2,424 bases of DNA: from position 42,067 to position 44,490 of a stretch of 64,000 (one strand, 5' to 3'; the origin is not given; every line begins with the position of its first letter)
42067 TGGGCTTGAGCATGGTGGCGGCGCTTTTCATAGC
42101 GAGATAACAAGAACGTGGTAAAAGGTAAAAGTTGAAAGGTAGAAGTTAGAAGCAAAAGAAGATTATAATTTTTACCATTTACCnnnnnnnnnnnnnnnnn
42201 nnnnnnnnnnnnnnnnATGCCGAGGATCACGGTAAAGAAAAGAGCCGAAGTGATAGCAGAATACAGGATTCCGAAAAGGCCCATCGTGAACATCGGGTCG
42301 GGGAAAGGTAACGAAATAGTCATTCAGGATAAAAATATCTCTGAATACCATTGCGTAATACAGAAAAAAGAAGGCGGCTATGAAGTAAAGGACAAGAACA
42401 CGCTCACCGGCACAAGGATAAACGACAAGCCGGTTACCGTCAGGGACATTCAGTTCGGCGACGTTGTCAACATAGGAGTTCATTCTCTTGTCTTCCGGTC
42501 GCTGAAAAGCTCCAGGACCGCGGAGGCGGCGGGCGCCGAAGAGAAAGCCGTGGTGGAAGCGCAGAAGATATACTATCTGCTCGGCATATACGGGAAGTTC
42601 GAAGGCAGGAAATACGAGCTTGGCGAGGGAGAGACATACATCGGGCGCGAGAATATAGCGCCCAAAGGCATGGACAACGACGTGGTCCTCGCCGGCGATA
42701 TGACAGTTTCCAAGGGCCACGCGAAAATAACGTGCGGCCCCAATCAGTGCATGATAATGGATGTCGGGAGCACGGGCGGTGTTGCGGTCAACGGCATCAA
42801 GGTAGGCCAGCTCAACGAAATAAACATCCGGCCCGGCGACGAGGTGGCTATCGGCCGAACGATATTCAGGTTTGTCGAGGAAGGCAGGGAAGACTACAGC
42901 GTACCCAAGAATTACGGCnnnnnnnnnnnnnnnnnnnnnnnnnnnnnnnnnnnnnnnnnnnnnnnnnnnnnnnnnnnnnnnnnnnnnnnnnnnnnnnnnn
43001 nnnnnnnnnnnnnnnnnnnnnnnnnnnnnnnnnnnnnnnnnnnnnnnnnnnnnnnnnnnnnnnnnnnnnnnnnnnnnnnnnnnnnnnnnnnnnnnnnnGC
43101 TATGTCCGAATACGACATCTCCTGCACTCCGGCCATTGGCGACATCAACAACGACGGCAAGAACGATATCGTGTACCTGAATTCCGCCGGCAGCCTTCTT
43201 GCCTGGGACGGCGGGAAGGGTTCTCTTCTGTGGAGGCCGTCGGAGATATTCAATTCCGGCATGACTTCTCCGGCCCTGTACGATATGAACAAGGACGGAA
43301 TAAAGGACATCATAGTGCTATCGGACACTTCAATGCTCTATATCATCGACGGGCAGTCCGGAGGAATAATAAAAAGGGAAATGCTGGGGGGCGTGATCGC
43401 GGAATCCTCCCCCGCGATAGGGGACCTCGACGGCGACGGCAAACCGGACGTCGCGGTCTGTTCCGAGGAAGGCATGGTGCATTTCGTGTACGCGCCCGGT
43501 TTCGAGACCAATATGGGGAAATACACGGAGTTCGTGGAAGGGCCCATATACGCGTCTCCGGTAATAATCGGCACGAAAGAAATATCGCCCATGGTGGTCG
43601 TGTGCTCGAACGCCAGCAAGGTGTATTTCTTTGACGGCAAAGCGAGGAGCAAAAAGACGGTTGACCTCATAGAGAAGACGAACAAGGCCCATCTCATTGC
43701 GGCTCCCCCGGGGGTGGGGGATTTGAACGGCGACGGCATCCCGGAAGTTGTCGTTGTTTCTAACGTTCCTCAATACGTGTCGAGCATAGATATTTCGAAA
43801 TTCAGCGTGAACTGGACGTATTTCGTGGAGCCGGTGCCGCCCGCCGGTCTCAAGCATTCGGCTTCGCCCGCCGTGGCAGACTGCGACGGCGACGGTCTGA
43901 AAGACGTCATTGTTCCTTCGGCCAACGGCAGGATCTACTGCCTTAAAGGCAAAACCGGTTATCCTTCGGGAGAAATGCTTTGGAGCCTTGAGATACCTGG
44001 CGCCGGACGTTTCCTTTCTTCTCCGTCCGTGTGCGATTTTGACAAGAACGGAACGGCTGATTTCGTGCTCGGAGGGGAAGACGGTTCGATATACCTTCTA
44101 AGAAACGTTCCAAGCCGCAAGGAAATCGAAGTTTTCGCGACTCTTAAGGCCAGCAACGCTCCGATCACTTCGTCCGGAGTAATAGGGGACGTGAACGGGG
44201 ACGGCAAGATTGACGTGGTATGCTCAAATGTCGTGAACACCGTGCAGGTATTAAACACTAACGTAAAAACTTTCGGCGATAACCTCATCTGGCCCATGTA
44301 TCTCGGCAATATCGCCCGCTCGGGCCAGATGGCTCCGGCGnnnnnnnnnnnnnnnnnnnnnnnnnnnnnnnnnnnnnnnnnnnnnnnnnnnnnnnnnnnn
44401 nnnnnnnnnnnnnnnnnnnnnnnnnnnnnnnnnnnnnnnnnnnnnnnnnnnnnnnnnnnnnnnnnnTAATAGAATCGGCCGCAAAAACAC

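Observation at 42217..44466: Integrin-alpha-like seven-repeat FG-GAP propeller held between two TM helices and fused to two cytoplasmic FHA domains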

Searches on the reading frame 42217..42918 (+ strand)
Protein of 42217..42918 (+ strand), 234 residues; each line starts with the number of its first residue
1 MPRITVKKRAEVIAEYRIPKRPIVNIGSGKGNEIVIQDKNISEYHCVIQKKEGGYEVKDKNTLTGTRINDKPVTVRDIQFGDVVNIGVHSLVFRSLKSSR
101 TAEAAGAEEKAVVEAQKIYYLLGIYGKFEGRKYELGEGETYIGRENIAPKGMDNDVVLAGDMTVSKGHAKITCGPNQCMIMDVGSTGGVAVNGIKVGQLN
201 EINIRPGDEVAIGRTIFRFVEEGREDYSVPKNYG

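Call 34: search_solved_structures(query=window:42217-42918:+, max_evalue=0.01, show_alignments=4)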
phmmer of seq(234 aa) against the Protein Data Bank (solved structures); distinct sequences matched with E-value up to 0.01: 17.
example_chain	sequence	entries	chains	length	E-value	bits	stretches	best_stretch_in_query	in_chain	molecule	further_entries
3gqs_A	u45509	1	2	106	1.6e-08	37.9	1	124-221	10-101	Adenylate cyclase-like protein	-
6hc0_B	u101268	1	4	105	1.5e-07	34.7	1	128-224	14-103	GGDEF domain protein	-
6cah_A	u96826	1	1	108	2e-07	34.4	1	23-95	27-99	ABC transporter ATP-binding/permease protein Rv1747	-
6hc1_A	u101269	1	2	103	2.1e-07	34.3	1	128-223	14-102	GGDEF domain protein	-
2kb3_A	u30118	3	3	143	9.4e-07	32.2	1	12-94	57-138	Oxoglutarate dehydrogenase inhibitor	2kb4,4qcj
8p5x_G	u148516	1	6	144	9.5e-07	32.2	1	12-94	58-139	Oxoglutarate dehydrogenase inhibitor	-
6hbz_A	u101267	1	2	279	1.2e-06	31.9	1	129-224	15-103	GGDEF domain protein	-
6i2q_B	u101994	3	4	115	5.4e-06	29.7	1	17-95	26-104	Glycogen accumulation regulator GarA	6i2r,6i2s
8p5r_G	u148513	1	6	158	1.2e-05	28.5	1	18-95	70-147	Glycogen accumulation regulator GarA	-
2kfu_A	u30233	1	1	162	7e-05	26.1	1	24-219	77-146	Rv1827 pThr 22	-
6i2p_D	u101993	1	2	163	7.2e-05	26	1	24-219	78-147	Glycogen accumulation regulator GarA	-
7rj3_A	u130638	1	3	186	7.9e-05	25.9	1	131-219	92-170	Glycogen accumulation regulator GarA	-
2kkl_A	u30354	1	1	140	9.6e-05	25.6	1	23-93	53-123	Uncharacterized protein Mb1858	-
1uht_A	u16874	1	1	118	0.0001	25.5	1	29-94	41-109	expressed protein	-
6a8w_A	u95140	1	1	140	0.00025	24.3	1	163-217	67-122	Vacuolar protein sorting-associated protein 64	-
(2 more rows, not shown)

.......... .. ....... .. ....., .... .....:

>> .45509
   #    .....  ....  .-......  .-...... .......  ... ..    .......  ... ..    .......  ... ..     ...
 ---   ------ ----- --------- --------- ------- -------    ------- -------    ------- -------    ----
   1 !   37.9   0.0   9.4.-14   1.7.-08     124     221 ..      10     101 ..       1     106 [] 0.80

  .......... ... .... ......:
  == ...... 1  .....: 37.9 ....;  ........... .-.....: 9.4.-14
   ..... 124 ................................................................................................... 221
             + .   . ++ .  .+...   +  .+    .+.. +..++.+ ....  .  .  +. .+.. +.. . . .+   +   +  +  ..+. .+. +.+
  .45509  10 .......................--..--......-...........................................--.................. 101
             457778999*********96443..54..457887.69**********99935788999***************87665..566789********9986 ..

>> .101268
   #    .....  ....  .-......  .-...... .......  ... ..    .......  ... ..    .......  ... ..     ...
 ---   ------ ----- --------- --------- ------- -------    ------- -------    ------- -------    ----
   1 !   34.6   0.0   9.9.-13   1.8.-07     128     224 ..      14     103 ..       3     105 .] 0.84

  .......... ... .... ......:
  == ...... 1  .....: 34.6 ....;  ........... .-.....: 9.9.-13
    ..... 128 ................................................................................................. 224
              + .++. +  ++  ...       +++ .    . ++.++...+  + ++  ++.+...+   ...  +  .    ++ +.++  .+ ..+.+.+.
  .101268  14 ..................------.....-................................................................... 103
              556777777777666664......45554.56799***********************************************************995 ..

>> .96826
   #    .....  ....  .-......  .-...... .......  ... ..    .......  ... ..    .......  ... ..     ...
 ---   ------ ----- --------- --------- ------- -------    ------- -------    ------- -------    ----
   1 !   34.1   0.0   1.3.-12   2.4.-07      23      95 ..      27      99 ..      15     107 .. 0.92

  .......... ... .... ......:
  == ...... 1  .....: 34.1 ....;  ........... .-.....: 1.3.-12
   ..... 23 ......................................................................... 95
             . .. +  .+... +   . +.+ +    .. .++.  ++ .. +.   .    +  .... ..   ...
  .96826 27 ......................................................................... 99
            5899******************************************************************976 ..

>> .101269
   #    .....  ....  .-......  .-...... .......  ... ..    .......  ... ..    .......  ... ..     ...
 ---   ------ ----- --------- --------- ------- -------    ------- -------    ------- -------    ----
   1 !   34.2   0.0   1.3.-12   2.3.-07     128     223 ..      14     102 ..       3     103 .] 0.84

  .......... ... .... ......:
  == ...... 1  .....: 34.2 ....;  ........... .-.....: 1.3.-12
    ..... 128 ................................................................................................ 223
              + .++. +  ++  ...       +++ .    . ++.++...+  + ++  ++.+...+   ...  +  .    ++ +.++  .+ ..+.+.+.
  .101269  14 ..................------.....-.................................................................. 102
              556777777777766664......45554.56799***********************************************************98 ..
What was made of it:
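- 42217..42501 (+): FHA1 (aa 1-95), a degenerate FHA: Gly27-Ser28 replaces Gly-Arg, Ser42/His45 are kept, and Thr64 replaces the loop Asn. Alignment to Rv1747 FHA-1, 6cah (call 34).
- Alignments to solved FHA domains in call 34.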

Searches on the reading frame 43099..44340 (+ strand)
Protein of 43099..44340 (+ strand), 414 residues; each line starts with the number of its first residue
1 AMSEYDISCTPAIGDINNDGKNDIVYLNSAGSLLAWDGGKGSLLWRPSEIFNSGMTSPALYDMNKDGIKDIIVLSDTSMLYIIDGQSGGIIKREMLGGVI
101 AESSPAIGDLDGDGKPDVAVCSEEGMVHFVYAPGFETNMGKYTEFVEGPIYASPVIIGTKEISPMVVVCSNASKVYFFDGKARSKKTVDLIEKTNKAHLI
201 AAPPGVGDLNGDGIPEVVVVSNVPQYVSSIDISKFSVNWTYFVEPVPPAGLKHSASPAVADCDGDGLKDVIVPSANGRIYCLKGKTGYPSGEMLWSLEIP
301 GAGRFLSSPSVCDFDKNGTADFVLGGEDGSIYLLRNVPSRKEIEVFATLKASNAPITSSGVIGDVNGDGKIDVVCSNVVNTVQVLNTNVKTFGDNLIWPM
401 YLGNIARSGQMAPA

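Call 53: search_solved_structures(query=window:43099-44340:+, max_evalue=1, show_alignments=0)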
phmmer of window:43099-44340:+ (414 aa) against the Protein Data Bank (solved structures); distinct sequences matched with E-value up to 1: 12.
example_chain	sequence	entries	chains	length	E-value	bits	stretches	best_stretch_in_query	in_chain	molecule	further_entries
6mlt_A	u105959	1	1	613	1.1e-05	27.7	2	39-118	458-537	Hemolysin-related protein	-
6rfz_A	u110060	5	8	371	0.0013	20.8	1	15-162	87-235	lectin PLL2 from Photorhabdus laumondii | Photorhabdus luminescens subsp. laumondii TTO1 complete genome segment 3/17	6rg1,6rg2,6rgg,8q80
5e6r_A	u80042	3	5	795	0.032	16.2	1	54-130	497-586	Integrin alpha-L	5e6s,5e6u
6vbu_2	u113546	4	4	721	0.17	13.8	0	288-336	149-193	Bardet-Biedl syndrome 2 protein homolog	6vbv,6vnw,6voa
2nuh_A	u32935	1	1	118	0.19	13.7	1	160-231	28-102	Periplasmic divalent cation tolerance protein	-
6h6m_A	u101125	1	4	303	0.29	13.1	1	141-263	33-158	Capsid protein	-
8w20_C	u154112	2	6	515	0.4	12.6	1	8-93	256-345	Secreted esterase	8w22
5fhd_A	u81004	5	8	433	0.58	12.1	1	159-214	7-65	Uncharacterized protein | ATP-dependent DNA helicase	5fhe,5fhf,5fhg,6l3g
5ftb_A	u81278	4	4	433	0.58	12.1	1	159-214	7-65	TPR DOMAIN PROTEIN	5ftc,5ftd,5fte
5ftf_A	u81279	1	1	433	0.58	12.1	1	159-214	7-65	TPR DOMAIN PROTEIN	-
5or7_A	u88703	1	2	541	0.85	11.6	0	141-263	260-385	Capsid protein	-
6iuk_A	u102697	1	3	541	0.99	11.3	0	141-263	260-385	Major capsid protein VP1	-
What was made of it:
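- On Integrin-alpha-type FG-GAP propeller: Integrin alpha-L scores E 0.032 by phmmer (call 53).
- Integrin alpha-L scores only E 0.03 by sequence (call 53).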
